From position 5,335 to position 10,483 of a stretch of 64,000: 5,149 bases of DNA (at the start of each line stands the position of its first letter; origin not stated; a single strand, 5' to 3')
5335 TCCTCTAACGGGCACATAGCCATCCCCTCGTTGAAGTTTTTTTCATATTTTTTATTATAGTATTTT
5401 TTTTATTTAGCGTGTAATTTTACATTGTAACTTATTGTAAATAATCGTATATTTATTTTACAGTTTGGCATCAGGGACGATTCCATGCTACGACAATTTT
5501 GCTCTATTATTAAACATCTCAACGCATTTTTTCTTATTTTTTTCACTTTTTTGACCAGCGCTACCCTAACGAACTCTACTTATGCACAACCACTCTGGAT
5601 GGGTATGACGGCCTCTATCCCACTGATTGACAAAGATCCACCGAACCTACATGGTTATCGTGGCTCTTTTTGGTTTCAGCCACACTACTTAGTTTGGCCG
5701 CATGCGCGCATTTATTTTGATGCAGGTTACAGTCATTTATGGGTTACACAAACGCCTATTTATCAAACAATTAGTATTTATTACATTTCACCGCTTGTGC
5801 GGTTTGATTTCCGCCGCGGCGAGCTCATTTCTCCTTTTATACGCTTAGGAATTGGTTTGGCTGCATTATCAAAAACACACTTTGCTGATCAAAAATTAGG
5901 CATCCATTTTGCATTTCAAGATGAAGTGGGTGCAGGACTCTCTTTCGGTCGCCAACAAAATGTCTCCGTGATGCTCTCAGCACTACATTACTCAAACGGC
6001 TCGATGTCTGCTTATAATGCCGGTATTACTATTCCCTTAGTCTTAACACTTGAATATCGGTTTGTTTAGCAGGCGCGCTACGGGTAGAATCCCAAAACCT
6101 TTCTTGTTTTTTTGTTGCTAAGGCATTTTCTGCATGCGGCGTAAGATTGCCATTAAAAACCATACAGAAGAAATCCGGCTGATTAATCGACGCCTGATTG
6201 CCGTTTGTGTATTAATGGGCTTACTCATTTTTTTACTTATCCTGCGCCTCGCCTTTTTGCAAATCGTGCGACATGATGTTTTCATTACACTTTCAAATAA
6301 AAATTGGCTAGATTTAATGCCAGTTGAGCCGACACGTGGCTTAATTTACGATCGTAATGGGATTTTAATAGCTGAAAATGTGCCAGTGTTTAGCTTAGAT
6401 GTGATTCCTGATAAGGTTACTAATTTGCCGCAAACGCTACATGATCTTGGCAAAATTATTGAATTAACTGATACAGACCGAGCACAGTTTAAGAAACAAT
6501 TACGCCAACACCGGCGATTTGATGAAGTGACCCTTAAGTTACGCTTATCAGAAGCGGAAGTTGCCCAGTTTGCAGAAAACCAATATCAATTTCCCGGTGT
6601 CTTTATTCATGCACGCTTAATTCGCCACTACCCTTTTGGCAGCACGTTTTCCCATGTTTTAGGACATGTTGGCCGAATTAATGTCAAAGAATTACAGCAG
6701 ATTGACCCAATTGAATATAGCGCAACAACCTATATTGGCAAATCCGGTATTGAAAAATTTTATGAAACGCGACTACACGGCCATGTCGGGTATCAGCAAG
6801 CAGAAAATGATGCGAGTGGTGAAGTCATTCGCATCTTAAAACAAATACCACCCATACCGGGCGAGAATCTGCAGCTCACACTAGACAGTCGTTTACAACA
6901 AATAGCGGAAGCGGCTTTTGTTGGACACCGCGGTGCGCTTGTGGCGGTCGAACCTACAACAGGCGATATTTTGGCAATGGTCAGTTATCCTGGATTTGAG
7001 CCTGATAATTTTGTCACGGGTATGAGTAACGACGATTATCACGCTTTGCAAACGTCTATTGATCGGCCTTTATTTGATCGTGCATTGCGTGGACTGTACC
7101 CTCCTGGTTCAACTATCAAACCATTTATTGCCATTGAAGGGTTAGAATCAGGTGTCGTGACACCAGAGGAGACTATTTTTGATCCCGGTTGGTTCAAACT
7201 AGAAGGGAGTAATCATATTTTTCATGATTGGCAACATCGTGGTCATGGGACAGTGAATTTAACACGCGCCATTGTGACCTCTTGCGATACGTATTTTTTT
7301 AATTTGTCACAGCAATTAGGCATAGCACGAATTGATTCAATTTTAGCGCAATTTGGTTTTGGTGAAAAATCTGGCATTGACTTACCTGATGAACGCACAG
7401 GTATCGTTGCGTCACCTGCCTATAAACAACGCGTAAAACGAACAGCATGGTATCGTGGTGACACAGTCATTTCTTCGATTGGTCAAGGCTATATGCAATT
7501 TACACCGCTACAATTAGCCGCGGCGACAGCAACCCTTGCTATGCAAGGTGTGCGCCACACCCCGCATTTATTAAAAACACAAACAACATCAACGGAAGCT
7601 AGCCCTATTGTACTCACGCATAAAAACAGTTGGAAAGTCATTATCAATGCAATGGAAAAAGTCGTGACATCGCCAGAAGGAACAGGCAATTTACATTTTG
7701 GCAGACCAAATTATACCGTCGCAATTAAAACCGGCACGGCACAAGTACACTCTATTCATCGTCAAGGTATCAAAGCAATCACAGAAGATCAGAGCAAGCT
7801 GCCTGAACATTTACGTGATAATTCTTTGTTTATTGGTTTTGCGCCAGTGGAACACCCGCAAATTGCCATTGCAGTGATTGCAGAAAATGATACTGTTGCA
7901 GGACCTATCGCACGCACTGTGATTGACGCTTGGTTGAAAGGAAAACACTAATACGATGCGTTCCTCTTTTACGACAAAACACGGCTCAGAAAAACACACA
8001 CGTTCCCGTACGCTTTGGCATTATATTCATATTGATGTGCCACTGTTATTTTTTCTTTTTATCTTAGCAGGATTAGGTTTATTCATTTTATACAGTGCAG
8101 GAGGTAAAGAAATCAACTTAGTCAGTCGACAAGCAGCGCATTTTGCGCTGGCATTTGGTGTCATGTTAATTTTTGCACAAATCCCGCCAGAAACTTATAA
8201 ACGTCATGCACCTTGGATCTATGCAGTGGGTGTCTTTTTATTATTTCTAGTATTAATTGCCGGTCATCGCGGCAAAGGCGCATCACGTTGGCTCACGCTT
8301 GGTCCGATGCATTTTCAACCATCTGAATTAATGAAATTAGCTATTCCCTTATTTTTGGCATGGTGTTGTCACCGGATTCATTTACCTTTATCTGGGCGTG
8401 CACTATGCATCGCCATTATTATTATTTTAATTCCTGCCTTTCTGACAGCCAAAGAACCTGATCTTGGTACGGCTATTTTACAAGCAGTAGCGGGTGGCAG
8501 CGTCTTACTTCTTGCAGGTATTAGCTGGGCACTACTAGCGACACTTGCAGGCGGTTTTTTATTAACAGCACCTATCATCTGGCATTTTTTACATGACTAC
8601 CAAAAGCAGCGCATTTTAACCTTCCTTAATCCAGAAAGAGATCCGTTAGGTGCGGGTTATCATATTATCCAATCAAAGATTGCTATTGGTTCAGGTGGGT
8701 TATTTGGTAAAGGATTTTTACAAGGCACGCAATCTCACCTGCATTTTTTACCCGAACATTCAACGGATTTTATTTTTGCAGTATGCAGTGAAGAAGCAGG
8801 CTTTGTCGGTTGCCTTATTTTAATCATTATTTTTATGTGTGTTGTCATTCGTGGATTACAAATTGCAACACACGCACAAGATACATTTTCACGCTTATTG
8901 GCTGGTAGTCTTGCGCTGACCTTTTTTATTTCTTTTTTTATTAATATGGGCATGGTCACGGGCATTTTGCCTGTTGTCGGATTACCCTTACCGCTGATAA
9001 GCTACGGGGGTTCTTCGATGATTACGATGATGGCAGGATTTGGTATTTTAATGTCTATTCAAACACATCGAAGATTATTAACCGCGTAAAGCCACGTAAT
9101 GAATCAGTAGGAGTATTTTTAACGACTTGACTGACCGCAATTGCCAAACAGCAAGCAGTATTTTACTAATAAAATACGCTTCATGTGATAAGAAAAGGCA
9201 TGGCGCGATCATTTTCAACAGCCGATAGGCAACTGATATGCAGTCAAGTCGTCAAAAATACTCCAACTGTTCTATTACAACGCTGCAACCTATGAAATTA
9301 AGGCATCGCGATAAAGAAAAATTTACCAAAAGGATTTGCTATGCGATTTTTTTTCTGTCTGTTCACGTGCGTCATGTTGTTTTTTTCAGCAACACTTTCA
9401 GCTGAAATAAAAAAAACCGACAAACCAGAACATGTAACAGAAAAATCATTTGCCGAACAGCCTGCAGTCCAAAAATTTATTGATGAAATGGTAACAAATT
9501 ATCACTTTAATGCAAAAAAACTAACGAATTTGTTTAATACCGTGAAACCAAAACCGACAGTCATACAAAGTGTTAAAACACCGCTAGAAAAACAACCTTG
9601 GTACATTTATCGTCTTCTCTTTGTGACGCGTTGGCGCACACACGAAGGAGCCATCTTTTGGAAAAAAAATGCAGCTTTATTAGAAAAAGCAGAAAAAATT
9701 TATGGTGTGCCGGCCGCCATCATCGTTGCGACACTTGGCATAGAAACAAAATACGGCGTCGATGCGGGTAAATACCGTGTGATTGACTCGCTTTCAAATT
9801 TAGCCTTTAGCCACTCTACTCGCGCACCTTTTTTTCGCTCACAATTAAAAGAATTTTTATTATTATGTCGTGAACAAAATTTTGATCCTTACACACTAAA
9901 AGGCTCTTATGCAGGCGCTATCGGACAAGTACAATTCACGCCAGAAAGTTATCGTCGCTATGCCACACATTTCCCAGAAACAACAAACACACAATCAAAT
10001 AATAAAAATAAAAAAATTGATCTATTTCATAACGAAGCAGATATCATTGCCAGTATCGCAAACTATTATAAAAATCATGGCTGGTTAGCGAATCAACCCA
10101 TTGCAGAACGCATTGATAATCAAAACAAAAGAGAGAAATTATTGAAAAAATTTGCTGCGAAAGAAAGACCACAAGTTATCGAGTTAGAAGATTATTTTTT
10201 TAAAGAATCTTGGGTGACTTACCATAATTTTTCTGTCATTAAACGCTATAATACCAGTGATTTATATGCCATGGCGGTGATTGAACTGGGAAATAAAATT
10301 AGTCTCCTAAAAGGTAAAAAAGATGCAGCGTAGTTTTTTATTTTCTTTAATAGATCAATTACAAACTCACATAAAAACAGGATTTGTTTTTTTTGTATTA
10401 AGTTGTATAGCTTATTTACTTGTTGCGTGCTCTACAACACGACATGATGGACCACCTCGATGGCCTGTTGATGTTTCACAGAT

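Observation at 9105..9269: A ~165-bp non-coding MITE with 29-bp terminal inverted repeats, present in at least four copies, one splitting umuD from umuC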

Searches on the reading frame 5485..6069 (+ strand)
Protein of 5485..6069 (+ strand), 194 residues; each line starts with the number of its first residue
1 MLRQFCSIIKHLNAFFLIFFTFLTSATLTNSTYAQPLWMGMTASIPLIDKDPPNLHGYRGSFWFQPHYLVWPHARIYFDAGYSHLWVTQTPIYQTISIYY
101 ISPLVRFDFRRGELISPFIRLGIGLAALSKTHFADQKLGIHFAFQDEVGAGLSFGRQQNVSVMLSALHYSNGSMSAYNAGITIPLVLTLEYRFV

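Call 63: search_protein_families(library=pfam, max_evalue=0.00001, proteins=[window:5485-6069:+])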
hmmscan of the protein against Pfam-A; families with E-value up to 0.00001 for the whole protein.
window:5485-6069:+ (194 aa): 1 family
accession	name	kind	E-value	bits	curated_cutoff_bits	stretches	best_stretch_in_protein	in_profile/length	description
PF09411.16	PagL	-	1.9e-18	67.3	23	1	96-184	41-129/136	Lipid A 3-O-deacylase (PagL)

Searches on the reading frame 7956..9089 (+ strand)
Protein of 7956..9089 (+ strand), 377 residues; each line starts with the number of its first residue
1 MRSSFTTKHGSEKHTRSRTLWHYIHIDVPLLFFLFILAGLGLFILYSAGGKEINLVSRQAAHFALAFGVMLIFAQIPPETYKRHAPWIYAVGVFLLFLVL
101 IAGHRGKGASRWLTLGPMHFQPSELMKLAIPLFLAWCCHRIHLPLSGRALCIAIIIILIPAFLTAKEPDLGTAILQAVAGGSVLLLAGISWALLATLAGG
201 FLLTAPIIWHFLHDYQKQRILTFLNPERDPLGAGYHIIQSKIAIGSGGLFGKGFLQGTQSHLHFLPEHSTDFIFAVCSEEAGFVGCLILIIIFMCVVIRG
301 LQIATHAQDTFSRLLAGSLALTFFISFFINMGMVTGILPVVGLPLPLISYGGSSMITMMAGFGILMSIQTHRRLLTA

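Call 9: search_protein_families(library=ncbifam, proteins=[window:7956-9089:+])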
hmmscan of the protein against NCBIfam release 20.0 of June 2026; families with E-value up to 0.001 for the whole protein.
window:7956-9089:+ (377 aa): 6 families
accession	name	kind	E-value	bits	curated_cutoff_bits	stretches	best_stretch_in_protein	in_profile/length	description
NF008060.0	PRK10794.1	equivalog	2.3e-130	434.8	590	1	15-376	5-367/370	peptidoglycan glycosyltransferase MrdB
TIGR02210.1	rodA_shape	equivalog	1.6e-128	428.8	336.7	1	27-373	1-357/357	rod shape-determining protein RodA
TIGR02614.1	ftsW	equivalog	2.7e-91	306.3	337.5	1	30-371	4-356/357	putative lipid II flippase FtsW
TIGR02615.1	spoVE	exception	1.3e-67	228.7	448.8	1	37-368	11-352/354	stage V sporulation protein E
NF037961.1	RodA_shape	subfamily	1.5e-60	205.7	150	2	209-368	241-407/415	rod shape-determining protein RodA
NF008042.0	PRK10774.1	equivalog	1.7e-60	205.1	493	1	23-375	32-395/405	cell division protein FtsW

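Call 12: find_encoding_contigs(protein=window:7956-9089:+, flank=3000, max_places=10)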
Protein window:7956-9089:+ (377 aa): 1 contig read that carries it; 1 place shown.
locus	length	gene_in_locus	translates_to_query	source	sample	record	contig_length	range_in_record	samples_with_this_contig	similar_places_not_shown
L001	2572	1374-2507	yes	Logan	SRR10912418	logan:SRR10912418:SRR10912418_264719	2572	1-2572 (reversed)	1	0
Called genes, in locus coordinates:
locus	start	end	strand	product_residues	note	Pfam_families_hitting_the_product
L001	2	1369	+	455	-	?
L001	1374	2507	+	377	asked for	PF01098:FTSW_RODA_SPOVE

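Call 13: find_related_loci(query=window:7956-9089:+, collection=genome_contigs, flank=10000)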
Query window:7956-9089:+ (377 aa) in genome_contigs; peptide patterns used: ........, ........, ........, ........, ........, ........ (x = any residue, [..] = any of these).
599 stretches matched a pattern (row limit reached: there are more); 568 encode a relative of the query (tblastn E <= 1e-3); the best 80 are kept; 80 distinct loci.
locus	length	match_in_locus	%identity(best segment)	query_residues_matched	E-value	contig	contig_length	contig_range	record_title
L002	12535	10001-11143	68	2-377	3e-168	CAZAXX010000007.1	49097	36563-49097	MAG TPA_asm: uncultured Coxiellaceae bacterium isolate SRP200132_co1_192 genome assembly, contig: NODE_1114_length_49097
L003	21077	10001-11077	67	19-377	4e-163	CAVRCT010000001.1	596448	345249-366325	MAG: uncultured Gammaproteobacteria bacterium isolate MFD04780.bin.1.207 genome assembly, contig: contig_1145, whole gen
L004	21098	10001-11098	69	12-377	4e-160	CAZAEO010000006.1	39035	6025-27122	MAG TPA_asm: uncultured Coxiellaceae bacterium isolate SRP011637_co1_137 genome assembly, contig: NODE_208_length_39035_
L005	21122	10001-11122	67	2-375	1e-158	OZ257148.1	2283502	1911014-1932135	MAG: Gammaproteobacteria bacterium isolate 445dba32-a52f-45ce-9705-2cdbc1c77c23 genome assembly, chromosome: 2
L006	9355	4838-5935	69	12-377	2e-158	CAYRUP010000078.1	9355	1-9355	MAG TPA_asm: uncultured Coxiellaceae bacterium isolate SRP200132_co1_478 genome assembly, contig: NODE_13187_length_9355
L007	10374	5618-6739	65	3-377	3e-157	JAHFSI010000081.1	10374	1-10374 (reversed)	MAG: Legionellales bacterium isolate nzgw594 NODE_9791_length_10375_cov_4.429979, whole genome shotgun sequence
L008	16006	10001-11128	66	3-377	6e-157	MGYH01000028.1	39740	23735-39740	MAG: Gammaproteobacteria bacterium RIFCSPHIGHO2_12_FULL_45_12 rifcsphigho2_12_scaffold_3342, whole genome shotgun sequen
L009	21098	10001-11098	69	12-377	2e-156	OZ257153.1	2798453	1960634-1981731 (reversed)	MAG: Gammaproteobacteria bacterium isolate 798d9e55-f53b-4b44-bb64-b4be98c9eddc genome assembly, chromosome: 1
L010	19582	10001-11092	67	14-377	3e-155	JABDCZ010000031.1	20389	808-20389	MAG: Gammaproteobacteria bacterium isolate BWMinHeated_Nextera11_MAG4 3300020848.a:Ga0207079_1053, whole genome shotgun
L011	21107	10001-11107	66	9-377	4e-155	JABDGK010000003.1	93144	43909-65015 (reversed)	MAG: Gammaproteobacteria bacterium isolate BWOrgControl_Nextera23_MAG1 3300021009.a:Ga0206815_1003, whole genome shotgun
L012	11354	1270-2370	65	11-377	3e-154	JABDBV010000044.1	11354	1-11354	MAG: Gammaproteobacteria bacterium isolate BWMinControl_Nextera12_MAG5 3300020784.a:Ga0206988_1268, whole genome shotgun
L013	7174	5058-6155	64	12-377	1e-153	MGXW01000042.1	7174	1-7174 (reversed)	MAG: Gammaproteobacteria bacterium RIFCSPHIGHO2_12_FULL_37_34 rifcsphigho2_12_scaffold_20266, whole genome shotgun seque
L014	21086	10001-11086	66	16-377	7e-153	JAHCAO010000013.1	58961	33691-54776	MAG: Gammaproteobacteria bacterium isolate ACE_PRO69 PRO69_13, whole genome shotgun sequence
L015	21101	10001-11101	64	11-377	1e-151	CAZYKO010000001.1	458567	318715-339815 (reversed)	MAG TPA_asm: uncultured Coxiellaceae bacterium isolate SRP242652_co2_220 genome assembly, contig: NODE_3_length_458567_c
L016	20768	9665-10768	62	6-377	2e-151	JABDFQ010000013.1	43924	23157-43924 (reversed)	MAG: Gammaproteobacteria bacterium isolate BWOrgControl_Nextera60_MAG5 3300020984.a:Ga0206852_1031, whole genome shotgun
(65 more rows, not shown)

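Call 42: list_cluster_members(proteins=[P0001, window:7956-9089:+, window:18243-20540:-])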
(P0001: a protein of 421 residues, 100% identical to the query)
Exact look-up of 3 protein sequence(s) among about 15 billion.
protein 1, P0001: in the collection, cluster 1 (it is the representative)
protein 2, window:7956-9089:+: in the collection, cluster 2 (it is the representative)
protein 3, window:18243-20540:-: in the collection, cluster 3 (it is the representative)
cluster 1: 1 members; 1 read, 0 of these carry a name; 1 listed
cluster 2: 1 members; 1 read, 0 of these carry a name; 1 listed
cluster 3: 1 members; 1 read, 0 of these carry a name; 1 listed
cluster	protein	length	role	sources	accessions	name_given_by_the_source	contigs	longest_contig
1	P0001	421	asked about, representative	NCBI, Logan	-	-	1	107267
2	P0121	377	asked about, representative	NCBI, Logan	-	-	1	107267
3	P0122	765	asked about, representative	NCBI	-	-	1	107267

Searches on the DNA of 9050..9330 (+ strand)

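Call 31: search_rna_families(source=window, start=9050, end=9330, threshold=evalue, max_evalue=10)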
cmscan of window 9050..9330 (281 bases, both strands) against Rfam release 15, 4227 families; matches with E-value up to 10: 3.
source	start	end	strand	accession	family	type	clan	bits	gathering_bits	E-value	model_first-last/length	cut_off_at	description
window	9117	9256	+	RF00492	SCARNA17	Gene; snRNA; snoRNA; scaRNA;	-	18.7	75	0.26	1-144/144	no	small Cajal body-specific RNA 17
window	9102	9188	-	RF01509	Afu_300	Gene; snRNA; snoRNA; CD-box;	-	17.4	40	0.42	1-91/91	no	A. fumigatus snoRNA Afu_300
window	9109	9264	-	RF04160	MIR868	Gene; miRNA;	-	17.1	200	0.48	1-194/194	no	MIR868 microRNA precursor family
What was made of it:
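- On Any Rfam RNA family: Over the element the best E-value is 0.26, to eukaryotic snoRNA and miRNA models, which is noise (call 31).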

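Call 47: search_dna_similar(query=window:9096-9278:+, collection=plasmids, mode=distant, max_evalue=1, max_rows=15)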
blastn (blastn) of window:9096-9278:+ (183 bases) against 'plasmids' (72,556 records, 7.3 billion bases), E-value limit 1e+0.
Records with a match: 2; places in all: 2; records where one place covers at least 80% of the query: 0.
Best place of each record, by identity: 80-90% 2.
By first word of the organism name: Staphylococcus 2.
By predicted mobility (MOB-suite, as given by PLSDB): non-mobilizable 2.
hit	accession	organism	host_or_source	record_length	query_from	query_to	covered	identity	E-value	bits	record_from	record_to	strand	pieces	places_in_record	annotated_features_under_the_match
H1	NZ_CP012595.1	Staphylococcus aureus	Homo sapiens,blood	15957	42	80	21%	82.9%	5e-1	41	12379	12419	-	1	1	N-acetylmuramoyl-L-alanine amidase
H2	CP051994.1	Staphylococcus aureus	Homo sapiens,respiratory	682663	42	80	21%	82.9%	5e-1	41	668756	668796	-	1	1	CHAP domain-containing protein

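Call 78: search_dna_similar(query=window:9096-9278:+, collection=ecoli_genomes, mode=distant, max_evalue=1, max_rows=10)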
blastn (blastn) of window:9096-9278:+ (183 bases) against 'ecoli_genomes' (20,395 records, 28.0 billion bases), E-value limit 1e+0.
No match.
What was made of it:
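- On ERIC / E. coli repeat families (REP, BIME, IRU, RSA, Box C): No blastn match in 5,426 E. coli genomes at E up to 1 (call 78).
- Closest known: ERIC. Different: There is no sequence similarity: blastn against 5,426 complete E. coli genomes finds nothing (call 78).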

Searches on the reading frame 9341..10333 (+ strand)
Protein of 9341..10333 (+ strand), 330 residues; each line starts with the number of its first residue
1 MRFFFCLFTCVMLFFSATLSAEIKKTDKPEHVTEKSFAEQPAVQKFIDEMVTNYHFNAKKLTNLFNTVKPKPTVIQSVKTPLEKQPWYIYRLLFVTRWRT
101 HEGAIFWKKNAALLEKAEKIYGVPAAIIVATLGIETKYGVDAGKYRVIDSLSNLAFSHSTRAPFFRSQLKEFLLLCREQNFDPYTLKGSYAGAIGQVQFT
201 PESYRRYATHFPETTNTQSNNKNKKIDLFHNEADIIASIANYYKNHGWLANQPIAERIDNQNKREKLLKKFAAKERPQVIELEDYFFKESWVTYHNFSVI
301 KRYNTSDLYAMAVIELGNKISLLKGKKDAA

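Call 9: search_protein_families(library=ncbifam, proteins=[window:9341-10333:+])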
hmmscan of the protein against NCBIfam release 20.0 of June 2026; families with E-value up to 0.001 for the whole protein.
window:9341-10333:+ (330 aa): 3 families
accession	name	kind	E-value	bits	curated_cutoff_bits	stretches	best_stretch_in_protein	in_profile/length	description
TIGR02282.1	MltB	equivalog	1.9e-84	283.2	281.4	2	44-272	1-221/290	lytic murein transglycosylase B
NF008029.0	PRK10760.1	equivalog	9.6e-64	215.6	449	2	30-261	47-276/359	lytic murein transglycosylase B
TIGR02283.1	MltB_2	subfamily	1.5e-42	145.9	248.45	1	64-320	26-298/300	lytic murein transglycosylase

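Call 40: find_encoding_contigs(protein=window:9341-10333:+, flank=5000, max_places=10)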
Protein window:9341-10333:+ (330 aa): 1 contig read that carries it; 1 place shown.
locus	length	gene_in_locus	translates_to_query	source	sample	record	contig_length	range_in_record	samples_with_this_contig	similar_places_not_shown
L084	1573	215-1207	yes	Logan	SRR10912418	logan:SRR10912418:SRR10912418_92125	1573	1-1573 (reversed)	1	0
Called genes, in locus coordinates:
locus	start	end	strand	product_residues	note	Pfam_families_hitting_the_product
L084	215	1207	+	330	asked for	PF13406:SLT_2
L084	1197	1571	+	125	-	?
